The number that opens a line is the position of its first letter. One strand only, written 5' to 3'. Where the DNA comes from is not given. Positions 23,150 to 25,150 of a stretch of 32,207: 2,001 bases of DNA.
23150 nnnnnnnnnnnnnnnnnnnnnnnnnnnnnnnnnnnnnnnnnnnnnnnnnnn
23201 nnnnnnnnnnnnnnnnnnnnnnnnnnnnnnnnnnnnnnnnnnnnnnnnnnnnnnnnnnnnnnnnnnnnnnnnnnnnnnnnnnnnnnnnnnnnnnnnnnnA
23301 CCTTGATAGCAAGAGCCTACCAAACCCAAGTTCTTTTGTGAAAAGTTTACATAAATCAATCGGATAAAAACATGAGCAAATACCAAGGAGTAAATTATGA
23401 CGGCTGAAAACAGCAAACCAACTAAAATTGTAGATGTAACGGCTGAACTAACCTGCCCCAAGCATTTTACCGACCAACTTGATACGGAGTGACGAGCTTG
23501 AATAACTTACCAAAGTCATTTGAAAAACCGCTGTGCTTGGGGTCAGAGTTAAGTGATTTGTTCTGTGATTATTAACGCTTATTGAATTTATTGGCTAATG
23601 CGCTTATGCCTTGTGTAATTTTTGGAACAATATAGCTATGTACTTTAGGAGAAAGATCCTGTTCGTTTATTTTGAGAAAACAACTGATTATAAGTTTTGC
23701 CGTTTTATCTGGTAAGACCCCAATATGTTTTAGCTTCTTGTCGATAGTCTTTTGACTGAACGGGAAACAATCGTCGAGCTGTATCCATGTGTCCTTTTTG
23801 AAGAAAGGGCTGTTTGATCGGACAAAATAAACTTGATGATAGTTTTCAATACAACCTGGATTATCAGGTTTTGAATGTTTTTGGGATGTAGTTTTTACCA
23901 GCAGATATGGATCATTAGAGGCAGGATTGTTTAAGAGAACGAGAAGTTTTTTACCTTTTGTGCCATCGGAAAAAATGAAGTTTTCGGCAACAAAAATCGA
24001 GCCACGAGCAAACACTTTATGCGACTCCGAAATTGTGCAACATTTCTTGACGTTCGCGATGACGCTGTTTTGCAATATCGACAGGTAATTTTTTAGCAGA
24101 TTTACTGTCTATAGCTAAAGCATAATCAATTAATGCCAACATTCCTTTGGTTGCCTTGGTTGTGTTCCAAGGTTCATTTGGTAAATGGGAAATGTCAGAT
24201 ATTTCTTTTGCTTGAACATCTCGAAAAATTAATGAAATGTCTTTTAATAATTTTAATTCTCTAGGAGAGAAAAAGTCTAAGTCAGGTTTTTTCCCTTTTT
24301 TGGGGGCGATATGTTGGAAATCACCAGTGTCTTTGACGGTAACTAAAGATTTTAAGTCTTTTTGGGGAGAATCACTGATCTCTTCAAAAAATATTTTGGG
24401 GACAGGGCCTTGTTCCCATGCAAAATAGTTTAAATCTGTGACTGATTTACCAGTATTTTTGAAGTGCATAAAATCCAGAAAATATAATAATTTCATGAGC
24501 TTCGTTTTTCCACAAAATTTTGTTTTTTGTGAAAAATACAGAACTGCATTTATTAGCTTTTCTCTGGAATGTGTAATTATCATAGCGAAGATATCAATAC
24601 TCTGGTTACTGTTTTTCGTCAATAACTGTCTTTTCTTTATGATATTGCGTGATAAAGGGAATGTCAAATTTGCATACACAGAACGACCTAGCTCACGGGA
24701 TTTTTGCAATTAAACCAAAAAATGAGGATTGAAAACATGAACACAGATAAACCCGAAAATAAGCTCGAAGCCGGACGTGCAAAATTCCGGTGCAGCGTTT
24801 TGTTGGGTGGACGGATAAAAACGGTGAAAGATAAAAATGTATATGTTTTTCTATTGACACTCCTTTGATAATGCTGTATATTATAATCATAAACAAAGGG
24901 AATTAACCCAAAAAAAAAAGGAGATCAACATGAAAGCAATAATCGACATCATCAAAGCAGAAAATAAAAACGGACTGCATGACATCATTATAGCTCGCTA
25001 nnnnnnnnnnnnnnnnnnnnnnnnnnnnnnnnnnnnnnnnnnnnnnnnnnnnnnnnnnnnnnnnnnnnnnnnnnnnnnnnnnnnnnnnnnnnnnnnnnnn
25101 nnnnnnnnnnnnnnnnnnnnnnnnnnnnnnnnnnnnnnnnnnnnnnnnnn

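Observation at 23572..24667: Self-promoted Panacea (DUF4065) antitoxin with an unassigned, MazF-like downstream partner carried by a phage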

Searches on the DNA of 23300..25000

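Call 83: search_rna_families(source=window, start=23300, end=25000, threshold=evalue, max_evalue=1)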
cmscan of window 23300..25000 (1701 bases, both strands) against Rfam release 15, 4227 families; matches with E-value up to 1: 0.
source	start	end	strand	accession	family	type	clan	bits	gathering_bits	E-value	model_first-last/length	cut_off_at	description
